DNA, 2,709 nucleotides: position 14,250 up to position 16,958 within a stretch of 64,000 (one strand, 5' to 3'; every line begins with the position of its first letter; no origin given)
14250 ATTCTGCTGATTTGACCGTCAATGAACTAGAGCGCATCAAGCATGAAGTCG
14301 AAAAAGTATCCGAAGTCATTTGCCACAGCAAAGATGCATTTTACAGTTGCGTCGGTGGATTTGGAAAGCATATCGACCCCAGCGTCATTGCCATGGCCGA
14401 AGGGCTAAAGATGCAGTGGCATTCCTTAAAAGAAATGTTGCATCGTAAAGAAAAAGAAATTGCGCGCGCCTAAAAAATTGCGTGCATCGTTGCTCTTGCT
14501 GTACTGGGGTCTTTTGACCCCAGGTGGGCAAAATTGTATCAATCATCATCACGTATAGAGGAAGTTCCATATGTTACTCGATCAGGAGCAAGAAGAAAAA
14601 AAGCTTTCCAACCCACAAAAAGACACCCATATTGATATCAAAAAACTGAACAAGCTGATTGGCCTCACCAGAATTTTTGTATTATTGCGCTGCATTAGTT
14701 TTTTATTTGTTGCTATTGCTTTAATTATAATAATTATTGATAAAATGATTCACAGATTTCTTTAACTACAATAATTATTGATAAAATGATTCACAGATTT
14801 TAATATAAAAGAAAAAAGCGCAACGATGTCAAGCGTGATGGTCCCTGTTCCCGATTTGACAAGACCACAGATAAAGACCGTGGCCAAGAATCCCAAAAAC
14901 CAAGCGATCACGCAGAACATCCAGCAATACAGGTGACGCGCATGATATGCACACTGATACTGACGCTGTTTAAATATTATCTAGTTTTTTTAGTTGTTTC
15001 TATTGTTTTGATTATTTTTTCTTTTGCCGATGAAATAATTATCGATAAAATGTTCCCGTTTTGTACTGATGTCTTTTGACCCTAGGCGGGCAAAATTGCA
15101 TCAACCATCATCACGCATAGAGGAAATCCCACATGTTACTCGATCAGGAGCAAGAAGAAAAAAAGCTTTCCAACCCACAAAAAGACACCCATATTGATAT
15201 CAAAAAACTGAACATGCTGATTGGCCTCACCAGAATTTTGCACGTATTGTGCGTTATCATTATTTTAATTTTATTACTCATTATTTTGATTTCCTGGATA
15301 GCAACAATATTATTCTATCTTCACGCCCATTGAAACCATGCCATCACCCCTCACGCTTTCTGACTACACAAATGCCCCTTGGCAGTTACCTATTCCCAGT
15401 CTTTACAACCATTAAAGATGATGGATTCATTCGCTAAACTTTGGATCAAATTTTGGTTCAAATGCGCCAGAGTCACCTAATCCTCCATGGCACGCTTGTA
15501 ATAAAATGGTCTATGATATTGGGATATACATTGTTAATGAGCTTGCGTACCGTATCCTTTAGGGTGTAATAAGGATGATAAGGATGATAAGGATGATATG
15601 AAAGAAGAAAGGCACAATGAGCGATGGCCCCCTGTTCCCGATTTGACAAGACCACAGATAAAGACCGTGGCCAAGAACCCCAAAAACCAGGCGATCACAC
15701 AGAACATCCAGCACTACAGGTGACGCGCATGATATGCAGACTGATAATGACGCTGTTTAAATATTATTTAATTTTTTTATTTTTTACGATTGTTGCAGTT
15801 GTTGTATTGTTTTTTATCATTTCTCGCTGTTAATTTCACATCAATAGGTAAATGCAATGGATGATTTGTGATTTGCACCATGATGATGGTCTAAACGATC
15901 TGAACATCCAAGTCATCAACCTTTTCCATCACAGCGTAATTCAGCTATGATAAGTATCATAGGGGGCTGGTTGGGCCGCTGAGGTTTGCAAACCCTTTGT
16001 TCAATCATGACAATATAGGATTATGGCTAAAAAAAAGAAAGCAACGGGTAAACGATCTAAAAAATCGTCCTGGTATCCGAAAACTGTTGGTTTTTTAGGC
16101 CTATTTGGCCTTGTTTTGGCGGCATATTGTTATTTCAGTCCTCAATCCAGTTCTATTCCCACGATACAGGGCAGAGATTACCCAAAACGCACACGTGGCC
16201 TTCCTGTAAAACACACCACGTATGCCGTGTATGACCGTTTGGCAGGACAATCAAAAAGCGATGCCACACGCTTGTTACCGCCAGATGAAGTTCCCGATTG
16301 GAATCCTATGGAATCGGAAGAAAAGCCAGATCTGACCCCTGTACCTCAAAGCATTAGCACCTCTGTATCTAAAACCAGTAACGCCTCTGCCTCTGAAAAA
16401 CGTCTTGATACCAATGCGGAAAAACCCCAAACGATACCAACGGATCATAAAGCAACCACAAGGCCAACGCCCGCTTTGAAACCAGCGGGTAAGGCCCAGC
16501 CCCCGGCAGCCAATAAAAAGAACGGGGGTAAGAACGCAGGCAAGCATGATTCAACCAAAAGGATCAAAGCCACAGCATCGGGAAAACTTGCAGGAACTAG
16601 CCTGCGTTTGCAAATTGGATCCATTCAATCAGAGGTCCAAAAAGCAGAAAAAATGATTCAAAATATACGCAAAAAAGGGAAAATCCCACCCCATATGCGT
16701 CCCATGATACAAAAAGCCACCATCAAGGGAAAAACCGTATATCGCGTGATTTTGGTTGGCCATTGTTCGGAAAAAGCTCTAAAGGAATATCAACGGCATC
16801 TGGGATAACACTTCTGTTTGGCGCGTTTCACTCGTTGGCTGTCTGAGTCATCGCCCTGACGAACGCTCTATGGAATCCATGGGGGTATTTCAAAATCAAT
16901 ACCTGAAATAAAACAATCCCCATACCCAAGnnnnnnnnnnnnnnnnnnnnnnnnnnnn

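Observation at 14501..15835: Tandemly duplicated micro-cassette of three small ORFs, with signs of selection on frames the ORF track does not show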

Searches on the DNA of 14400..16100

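Call 75: search_rna_families(source=window, start=14400, end=16100, threshold=evalue, max_evalue=1)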
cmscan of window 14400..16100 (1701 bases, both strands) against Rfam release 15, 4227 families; matches with E-value up to 1: 1.
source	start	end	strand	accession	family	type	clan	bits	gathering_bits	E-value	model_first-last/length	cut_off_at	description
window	14436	14537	+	RF02488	GlsR25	Gene; snRNA; snoRNA; HACA-box;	-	19.9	100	0.6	1-146/146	no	Small nucleolar RNA GlsR25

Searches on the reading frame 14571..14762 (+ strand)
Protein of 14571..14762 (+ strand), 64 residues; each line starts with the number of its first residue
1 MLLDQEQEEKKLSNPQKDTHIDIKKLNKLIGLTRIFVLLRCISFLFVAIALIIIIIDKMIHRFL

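Call 17: find_homologous_proteins(query=window:14571-14762:+, max_evalue=0.01)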
Query window:14571-14762:+ (64 aa): 4 proteins with E <= 0.01 among 4 candidates.
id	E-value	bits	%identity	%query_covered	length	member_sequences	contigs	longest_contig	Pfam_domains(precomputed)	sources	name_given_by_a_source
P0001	7.0e-32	125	100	100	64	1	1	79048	-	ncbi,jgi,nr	ncbi:MAG: hypothetical protein FJX00_00120 [Alphaproteobacteria bacterium]|nr:hypothetical protein [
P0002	1.9e-14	70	86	66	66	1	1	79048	-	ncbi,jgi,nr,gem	ncbi:MAG: hypothetical protein FJX00_00125 [Alphaproteobacteria bacterium]|nr:hypothetical protein [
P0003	8.6e-6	43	54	83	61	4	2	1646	-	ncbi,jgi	jgi:hypothetical protein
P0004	1.7e-4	39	54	73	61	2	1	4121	-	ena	-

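Call 19: find_encoding_contigs(protein=P0003, flank=10000, max_places=10)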
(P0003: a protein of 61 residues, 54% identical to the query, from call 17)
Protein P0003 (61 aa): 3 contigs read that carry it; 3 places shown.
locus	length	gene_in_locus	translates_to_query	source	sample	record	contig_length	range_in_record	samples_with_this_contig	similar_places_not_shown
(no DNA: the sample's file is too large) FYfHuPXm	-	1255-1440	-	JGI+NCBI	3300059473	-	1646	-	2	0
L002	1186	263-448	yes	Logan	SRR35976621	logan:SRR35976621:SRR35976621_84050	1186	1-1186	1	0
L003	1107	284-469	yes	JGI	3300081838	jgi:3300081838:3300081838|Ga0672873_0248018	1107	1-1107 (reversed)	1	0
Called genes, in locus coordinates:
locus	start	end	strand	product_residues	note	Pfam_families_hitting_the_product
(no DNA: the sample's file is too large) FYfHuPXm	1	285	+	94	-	?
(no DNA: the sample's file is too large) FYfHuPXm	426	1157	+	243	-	-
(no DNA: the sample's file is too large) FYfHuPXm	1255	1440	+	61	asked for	-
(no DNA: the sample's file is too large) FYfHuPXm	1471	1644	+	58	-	?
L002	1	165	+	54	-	?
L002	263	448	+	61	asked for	-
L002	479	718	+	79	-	-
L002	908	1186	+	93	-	?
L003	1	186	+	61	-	?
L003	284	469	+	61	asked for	-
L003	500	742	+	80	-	-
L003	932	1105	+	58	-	?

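Call 20: find_encoding_contigs(protein=P0004, flank=10000, max_places=10)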
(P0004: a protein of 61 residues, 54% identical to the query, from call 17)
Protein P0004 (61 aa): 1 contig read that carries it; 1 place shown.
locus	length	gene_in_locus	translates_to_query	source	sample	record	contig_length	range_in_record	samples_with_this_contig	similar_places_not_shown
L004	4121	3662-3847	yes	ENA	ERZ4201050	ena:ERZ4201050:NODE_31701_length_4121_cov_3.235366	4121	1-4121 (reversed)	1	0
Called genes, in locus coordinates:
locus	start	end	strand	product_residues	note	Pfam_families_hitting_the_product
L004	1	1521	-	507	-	?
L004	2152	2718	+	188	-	PF02525:Flavodoxin_2, PF03358:FMN_red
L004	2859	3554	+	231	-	-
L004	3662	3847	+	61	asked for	-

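Call 26: find_homologous_proteins(query=L003:500-739:+, max_evalue=0.01)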
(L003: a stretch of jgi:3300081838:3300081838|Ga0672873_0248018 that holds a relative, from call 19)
Query L003:500-739:+ (80 aa): 3 proteins with E <= 0.01 among 3 candidates.
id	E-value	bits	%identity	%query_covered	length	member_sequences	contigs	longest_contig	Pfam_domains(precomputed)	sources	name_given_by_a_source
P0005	1.6e-47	176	99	100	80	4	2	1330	-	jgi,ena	jgi:Flp pilus assembly protein TadB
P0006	2.2e-28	115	90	76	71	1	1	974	-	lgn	-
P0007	4.4e-28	114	73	84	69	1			-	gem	-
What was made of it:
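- On Orphan A/D small-protein family of Finniella-like Holosporales (defined here): The D query gives E of 1e-28 to 1e-47 (call 26).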

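Call 28: find_encoding_contigs(protein=P0006, flank=10000, max_places=10)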
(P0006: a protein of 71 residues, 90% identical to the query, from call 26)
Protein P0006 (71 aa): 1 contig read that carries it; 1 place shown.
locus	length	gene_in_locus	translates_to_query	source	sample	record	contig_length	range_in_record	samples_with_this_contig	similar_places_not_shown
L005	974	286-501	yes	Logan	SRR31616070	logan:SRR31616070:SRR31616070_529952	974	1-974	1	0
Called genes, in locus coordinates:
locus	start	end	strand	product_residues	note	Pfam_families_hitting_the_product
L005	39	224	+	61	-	-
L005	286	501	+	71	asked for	-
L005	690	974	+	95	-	?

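Call 29: find_encoding_contigs(protein=P0005, flank=10000, max_places=10)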
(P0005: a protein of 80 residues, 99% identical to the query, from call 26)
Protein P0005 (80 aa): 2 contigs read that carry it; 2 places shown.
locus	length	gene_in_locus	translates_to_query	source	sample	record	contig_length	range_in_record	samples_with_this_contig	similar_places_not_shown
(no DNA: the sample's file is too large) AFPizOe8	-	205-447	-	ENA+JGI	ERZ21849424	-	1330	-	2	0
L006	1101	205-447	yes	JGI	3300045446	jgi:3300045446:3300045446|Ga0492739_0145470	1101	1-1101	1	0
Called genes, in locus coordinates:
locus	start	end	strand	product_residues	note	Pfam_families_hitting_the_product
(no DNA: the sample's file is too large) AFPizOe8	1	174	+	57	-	?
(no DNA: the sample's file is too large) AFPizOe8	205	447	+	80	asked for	-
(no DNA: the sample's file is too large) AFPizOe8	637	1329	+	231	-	?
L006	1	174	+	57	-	?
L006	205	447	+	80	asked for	-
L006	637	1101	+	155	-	?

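Call 34: find_related_loci(query=A4, collection=genome_contigs, flank=6000)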
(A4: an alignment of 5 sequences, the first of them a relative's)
Query A4 (61 aa) in genome_contigs; peptide patterns used: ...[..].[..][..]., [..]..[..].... (x = any residue, [..] = any of these).
255 stretches matched a pattern, but none encodes a relative of the query by tblastn (E <= 1e-3).
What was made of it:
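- Tried and rejected: It returned nothing (call 34).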

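Call 35: find_related_loci(query=A3, collection=metagenome_contigs, flank=4000)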
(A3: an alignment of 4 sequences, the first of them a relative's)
Query A3 (80 aa) in metagenome_contigs; peptide patterns used: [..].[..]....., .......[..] (x = any residue, [..] = any of these).
182 stretches matched a pattern; 1 encode a relative of the query (tblastn E <= 1e-3); 1 distinct loci.
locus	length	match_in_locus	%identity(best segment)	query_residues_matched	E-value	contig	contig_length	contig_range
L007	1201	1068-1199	95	1-44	9e-30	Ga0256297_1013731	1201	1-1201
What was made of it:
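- Tried and rejected: It returned only one extra locus, L007 (call 35).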

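Call 46: search_protein_families(library=pfam, max_evalue=1, proteins=[window:14571-14762:+])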
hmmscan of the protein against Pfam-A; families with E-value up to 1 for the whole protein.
seq(64 aa): 1 family
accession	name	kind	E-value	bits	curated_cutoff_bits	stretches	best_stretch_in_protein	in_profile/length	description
PF11026.13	DUF2721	-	0.01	16.2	28.3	1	6-60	35-90/129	Protein of unknown function (DUF2721)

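Call 47: search_protein_families(library=ncbifam, max_evalue=1, proteins=[window:14571-14762:+])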
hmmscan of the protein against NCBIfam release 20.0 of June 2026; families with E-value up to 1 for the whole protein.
seq(64 aa): 1 family
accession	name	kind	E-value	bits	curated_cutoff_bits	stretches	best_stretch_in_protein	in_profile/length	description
TIGR02235.1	menA_cyano-plnt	equivalog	0.02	14.2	225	1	17-56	60-99/285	2-carboxy-1,4-naphthoquinone phytyltransferase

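Call 48: search_protein_families(library=padloc, max_evalue=1, proteins=[window:14571-14762:+])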
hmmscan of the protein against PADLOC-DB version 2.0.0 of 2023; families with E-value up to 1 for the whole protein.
seq(64 aa): 0 families
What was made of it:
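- Closest known: Type I toxin-antitoxin toxins. Different: No family match (calls 46-48).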

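Call 62: predict_structure(alignment_id=A5)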
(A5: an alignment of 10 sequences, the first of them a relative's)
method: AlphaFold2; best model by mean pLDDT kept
length: 69 residues; sequences in the alignment: 10
mean_pLDDT: 74.4   pTM: 0.45
mean pLDDT of the five models: 74.4, 73.4, 72.1, 71.6, 71.0
residues with pLDDT >= 90: 32; 70-90: 9; 50-70: 5; < 50: 23
segments of 3 or more residues with pLDDT < 50: 1-6, 8-10, 12-25
pLDDT, mean of each block of 10 residues (from residue 1): 47 45 55 89 96 97 93
secondary structure, 60 per line:
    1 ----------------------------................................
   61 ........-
elements in order: H29-68
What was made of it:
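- On Orphan A/D small-protein family of Finniella-like Holosporales (defined here): AlphaFold2 helix at residues 29-68 (call 62).
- AlphaFold2 predicts one helix at residues 29-68 with high confidence (call 62).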

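Call 63: search_protein_representatives(alignment_id=A5)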
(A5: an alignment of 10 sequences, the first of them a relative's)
Query: 10 sequences, 78 profile positions. Proteins with E-value up to 0.001 (for the whole library): 6; up to 1e-10: 5; up to 1e-30: 1. The best 6 are listed.
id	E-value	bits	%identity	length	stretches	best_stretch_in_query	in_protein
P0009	2.6e-36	139.6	-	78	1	1-78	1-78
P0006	7.0e-26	106.2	-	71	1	15-78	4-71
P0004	4.2e-25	103.7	-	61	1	1-62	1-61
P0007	1.9e-19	85.5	-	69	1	18-78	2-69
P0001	5.4e-13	64.9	-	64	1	1-72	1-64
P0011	1.8e-05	40.8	-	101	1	7-74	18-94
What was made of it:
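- Closest known: Taxonomically restricted. Same: Only 6 clusters in 1.84 billion representatives (call 63).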

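Call 65: find_encoding_contigs(protein=P0011, flank=5000, max_places=4)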
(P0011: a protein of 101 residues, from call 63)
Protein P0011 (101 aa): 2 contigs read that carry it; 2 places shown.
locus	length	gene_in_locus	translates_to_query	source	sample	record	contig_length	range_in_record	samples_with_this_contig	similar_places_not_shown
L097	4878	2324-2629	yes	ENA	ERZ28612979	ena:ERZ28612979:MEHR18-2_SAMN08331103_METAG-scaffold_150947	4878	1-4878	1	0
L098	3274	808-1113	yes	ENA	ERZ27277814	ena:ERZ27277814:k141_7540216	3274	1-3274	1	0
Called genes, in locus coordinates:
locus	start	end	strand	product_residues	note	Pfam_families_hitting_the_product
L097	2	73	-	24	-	?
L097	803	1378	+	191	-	PF02525:Flavodoxin_2, PF03358:FMN_red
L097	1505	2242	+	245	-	-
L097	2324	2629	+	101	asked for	-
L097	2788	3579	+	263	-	-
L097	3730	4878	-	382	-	?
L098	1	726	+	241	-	?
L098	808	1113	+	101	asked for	-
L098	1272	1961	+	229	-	-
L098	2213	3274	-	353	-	?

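Call 79: search_protein_families(library=phrogs, max_evalue=0.1, proteins=[window:14571-14762:+, P0011])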
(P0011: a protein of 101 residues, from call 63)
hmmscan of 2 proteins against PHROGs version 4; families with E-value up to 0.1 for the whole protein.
seq(64 aa): 0 families

P0011 (101 aa): 0 families
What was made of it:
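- No match to any type I toxin family in Pfam or NCBIfam, nor to PADLOC or PHROGs models (calls 46-48, 79).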

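Call 80: search_solved_structures(query=A5, max_evalue=1)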
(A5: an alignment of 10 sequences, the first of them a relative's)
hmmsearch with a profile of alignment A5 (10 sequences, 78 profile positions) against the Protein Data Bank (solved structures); distinct sequences matched with E-value up to 1: 0.

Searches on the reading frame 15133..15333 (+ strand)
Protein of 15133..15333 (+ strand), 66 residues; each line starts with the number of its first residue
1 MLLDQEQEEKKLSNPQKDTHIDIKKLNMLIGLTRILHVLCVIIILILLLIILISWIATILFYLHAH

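Call 15: find_encoding_contigs(protein=window:15133-15333:+, flank=6000, max_places=6)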
Protein window:15133-15333:+ (66 aa): no gene with exactly this product is on record in the collection.

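Call 46: search_protein_families(library=pfam, max_evalue=1, proteins=[window:15133-15330:+])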
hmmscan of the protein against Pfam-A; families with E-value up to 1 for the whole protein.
seq(66 aa): 5 families
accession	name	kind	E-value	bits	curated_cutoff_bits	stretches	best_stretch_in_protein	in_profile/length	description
PF06024.17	Orf78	-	0.029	15.1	29.4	1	8-53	44-86/101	Orf78 (ac78)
PF11674.13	DUF3270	-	0.029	15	25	1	5-58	11-68/86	Protein of unknown function (DUF3270)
PF15706.10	TMEM132_C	-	0.12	12.6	27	1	8-51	10-54/87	TMEM132 C-terminal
PF05101.18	VirB3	-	0.23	12.2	23.9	1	27-65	13-51/84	Type IV secretory pathway, VirB3-like protein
PF05399.16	EVI2A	-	0.35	10.8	25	1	32-60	129-157/231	Ectropic viral integration site 2A protein (EVI2A)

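Call 47: search_protein_families(library=ncbifam, max_evalue=1, proteins=[window:15133-15330:+])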
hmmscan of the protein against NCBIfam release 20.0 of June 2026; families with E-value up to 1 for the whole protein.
seq(66 aa): 2 families
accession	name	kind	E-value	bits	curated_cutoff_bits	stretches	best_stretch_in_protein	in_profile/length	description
NF007376.0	PRK09881.1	equivalog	0.0042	16.1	434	1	7-58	4-55/298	D,D-dipeptide ABC transporter permease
NF011725.0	PRK15178.1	equivalog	0.28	10.2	905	1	35-62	80-107/434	Vi polysaccharide ABC transporter inner membrane protein VexD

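Call 48: search_protein_families(library=padloc, max_evalue=1, proteins=[window:15133-15330:+])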
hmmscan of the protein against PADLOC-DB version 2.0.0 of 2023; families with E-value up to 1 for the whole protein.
seq(66 aa): 0 families

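Call 79: search_protein_families(library=phrogs, max_evalue=0.1, proteins=[window:15133-15330:+])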
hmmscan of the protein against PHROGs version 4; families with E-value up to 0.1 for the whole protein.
seq(66 aa): 0 families

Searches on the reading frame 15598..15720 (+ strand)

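Call 46: search_protein_families(library=pfam, max_evalue=1, proteins=[window:15598-15720:+])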
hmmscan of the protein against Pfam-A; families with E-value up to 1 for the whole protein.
seq(41 aa): 0 families

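Call 79: search_protein_families(library=phrogs, max_evalue=0.1, proteins=[window:15598-15720:+])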
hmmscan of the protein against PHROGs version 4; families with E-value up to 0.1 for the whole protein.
seq(41 aa): 1 family
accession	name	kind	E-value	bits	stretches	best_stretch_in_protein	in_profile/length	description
phrog_13104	-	unknown function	0.031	15.7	1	2-35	22-55/90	-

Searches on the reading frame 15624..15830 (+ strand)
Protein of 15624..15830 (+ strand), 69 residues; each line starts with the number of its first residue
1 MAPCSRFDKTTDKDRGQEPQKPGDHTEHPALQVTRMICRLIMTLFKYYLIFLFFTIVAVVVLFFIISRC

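Call 46: search_protein_families(library=pfam, max_evalue=1, proteins=[window:15624-15830:+])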
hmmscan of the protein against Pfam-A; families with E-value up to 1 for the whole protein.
seq(69 aa): 2 families
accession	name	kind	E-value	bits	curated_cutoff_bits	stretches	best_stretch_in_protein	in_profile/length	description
PF01708.21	Gemini_mov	-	0.086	13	25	1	14-58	15-59/92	Geminivirus putative movement protein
PF25730.1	Herpes_BDLF2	-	0.098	12.3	27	1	17-62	40-85/266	Gammaherpesvirus intercellular spread glycoprotein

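Call 47: search_protein_families(library=ncbifam, max_evalue=1, proteins=[window:15624-15830:+])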
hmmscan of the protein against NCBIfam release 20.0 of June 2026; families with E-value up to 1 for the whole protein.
seq(69 aa): 0 families

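Call 48: search_protein_families(library=padloc, max_evalue=1, proteins=[window:15624-15830:+])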
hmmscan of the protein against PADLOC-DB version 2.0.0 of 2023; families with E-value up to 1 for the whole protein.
seq(69 aa): 0 families

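Call 79: search_protein_families(library=phrogs, max_evalue=0.1, proteins=[window:15624-15830:+])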
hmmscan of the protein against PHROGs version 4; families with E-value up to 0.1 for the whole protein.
seq(69 aa): 1 family
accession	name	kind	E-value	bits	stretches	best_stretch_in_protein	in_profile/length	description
phrog_2121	-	unknown function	0.071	13.6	1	8-60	179-231/284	-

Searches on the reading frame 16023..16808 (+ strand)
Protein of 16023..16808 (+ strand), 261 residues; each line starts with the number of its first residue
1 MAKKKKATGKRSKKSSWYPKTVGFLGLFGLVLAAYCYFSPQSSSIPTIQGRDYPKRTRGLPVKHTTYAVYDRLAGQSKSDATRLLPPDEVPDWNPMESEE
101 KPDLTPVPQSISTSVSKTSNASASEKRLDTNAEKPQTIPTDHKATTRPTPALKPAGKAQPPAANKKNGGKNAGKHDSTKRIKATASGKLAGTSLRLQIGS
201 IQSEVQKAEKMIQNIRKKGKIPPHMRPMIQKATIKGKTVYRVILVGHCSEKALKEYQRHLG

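Call 10: search_protein_families(library=pfam, proteins=[window:16023-16808:+])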
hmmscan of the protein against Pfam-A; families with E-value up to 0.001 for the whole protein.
window:16023-16808:+ (261 aa): 1 family
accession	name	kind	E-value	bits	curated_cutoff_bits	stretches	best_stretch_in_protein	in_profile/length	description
PF05036.18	SPOR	-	0.00034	21.3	21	1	193-251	4-54/76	SPOR domain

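Call 47: search_protein_families(library=ncbifam, max_evalue=1, proteins=[window:16023-16808:+])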
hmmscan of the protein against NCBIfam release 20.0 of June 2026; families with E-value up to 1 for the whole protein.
window:16023-16808:+ (261 aa): 0 families
